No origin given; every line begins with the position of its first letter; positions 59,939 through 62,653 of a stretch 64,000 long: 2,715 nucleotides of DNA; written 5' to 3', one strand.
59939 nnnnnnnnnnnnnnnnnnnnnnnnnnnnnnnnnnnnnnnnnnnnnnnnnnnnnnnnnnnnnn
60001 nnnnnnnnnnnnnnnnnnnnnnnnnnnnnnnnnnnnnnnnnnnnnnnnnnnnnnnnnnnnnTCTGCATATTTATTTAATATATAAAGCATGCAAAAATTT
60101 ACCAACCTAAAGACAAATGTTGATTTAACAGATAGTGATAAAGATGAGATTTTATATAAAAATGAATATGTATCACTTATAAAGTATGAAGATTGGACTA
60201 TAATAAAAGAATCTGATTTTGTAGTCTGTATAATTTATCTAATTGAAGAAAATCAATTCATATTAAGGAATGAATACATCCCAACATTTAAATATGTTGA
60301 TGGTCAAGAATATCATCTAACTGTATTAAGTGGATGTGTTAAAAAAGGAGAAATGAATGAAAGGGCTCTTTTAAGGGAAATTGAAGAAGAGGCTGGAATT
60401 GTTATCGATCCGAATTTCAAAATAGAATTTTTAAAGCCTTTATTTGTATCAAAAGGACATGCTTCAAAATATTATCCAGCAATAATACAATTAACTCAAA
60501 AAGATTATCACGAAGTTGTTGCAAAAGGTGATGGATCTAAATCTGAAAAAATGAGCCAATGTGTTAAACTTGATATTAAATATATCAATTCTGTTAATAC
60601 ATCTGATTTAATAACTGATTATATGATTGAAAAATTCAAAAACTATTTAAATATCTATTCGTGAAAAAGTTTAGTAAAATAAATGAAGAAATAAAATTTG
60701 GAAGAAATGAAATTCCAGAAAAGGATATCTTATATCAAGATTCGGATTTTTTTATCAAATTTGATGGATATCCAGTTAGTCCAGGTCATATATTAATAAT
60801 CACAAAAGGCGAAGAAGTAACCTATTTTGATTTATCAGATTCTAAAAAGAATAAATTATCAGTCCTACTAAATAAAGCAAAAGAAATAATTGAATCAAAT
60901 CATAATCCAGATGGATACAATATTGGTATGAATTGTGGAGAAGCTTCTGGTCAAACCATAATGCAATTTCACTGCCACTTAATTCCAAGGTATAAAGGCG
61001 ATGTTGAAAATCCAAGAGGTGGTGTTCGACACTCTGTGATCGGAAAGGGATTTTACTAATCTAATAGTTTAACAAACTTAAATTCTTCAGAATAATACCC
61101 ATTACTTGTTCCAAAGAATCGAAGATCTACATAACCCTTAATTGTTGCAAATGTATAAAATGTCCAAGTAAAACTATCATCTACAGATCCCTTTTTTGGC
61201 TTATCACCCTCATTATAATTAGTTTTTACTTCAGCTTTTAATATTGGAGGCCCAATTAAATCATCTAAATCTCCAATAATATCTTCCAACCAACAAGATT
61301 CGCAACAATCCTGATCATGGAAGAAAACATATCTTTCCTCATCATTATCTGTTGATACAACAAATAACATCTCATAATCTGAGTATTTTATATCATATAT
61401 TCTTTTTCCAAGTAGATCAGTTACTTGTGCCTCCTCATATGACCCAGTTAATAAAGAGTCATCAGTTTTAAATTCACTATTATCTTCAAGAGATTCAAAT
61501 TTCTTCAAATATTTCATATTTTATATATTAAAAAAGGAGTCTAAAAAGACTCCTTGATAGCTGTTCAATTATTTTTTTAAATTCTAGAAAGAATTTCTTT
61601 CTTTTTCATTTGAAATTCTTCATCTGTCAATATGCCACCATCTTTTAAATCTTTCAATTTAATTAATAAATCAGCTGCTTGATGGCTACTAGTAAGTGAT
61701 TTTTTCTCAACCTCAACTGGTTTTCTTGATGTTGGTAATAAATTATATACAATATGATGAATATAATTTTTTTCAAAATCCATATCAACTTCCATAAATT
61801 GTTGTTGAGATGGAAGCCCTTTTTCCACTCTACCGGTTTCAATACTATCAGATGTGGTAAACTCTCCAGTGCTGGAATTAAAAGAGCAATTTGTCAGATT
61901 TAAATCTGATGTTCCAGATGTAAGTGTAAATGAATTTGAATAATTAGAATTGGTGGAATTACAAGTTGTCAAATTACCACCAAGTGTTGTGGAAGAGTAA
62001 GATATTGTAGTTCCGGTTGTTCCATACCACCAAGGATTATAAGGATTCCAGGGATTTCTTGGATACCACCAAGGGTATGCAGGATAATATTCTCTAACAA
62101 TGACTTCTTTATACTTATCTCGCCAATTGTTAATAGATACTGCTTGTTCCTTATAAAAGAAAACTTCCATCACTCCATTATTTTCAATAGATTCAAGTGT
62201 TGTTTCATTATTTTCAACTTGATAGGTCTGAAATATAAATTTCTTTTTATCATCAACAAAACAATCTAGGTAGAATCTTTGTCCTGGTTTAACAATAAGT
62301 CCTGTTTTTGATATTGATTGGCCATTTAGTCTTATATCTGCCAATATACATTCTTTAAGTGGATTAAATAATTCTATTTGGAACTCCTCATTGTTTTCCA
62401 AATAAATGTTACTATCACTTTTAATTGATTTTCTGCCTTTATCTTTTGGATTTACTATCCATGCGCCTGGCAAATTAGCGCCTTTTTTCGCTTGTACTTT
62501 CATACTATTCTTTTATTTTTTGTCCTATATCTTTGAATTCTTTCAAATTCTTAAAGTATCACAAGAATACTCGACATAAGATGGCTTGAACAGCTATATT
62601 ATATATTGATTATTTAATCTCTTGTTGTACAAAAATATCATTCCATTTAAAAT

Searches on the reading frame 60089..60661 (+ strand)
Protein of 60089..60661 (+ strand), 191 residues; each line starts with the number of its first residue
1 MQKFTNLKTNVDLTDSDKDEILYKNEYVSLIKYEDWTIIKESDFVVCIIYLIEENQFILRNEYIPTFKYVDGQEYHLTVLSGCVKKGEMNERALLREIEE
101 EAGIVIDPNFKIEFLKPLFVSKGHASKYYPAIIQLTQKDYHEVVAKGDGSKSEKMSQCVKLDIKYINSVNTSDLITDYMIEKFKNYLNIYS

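Call 19: search_protein_families(library=pfam, proteins=[window:60089-60661:+], max_evalue=0.001)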
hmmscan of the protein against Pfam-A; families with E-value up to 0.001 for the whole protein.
window:60089-60661:+ (191 aa): 1 family
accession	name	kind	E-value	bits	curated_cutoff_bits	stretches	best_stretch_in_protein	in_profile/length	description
PF00293.34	NUDIX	-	0.00025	21.5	21.1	1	76-116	30-67/134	NUDIX domain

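Call 57: search_protein_families(library=ncbifam, proteins=[window:60089-60661:+], max_evalue=0.001)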
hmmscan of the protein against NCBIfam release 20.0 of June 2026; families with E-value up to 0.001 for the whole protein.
window:60089-60661:+ (191 aa): 3 families
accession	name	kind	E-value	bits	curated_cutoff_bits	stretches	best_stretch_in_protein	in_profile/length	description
NF008736.0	PRK11762.1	equivalog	8.6e-07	28.7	169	1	43-148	47-141/186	ADP compounds hydrolase NudE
TIGR00052.1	TIGR00052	subfamily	2.7e-05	23.8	79.55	1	34-127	36-129/188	nudix-type nucleoside diphosphatase, YffH/AdpP family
NF001299.0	PRK00241.1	equivalog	0.00018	21.1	158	1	73-106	157-190/263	NAD(+) diphosphatase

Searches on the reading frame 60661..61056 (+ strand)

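Call 19: search_protein_families(library=pfam, proteins=[window:60661-61056:+], max_evalue=0.001)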
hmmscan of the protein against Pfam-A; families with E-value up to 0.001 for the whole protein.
window:60661-61056:+ (132 aa): 2 families
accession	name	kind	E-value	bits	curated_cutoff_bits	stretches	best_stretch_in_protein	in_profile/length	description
PF01230.28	HIT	-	7.5e-17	62.2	21.5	1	20-112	5-97/98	HIT domain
PF11969.13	DcpS_C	-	2.2e-10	41.5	24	1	20-109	13-101/114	Scavenger mRNA decapping enzyme C-term binding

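Call 57: search_protein_families(library=ncbifam, proteins=[window:60661-61056:+], max_evalue=0.001)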
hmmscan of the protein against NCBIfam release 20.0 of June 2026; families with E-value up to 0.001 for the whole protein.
window:60661-61056:+ (132 aa): 3 families
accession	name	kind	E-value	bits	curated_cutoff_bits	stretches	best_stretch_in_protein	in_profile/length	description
NF045834.1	M_plasma_HinT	exception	1e-14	55.2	130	1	17-110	9-101/102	histidine triad protein HinT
NF052622.1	ATPAdlTfActino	equivalog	9.2e-13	48.1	290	1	34-115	65-147/176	ATP adenylyltransferase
NF007965.0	PRK10687.1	equivalog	2.3e-10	40.6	206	1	12-108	9-105/119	purine nucleoside phosphoramidase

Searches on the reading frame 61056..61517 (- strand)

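Call 19: search_protein_families(library=pfam, proteins=[window:61056-61517:-], max_evalue=0.001)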
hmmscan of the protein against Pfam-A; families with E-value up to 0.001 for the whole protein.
window:61056-61517:- (153 aa): 1 family
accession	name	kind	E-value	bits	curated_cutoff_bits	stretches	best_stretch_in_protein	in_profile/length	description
PF24240.1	DUF7448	-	5.6e-24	85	27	1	34-147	2-103/104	Domain of unknown function (DUF7448)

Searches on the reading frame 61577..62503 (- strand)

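Call 19: search_protein_families(library=pfam, proteins=[window:61577-62503:-], max_evalue=0.001)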
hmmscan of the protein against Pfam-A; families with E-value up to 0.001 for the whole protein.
window:61577-62503:- (308 aa): 1 family
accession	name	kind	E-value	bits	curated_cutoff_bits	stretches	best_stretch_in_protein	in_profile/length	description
PF09851.14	SHOCT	-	7.6e-08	32.3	27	1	280-305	3-28/28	Short C-terminal domain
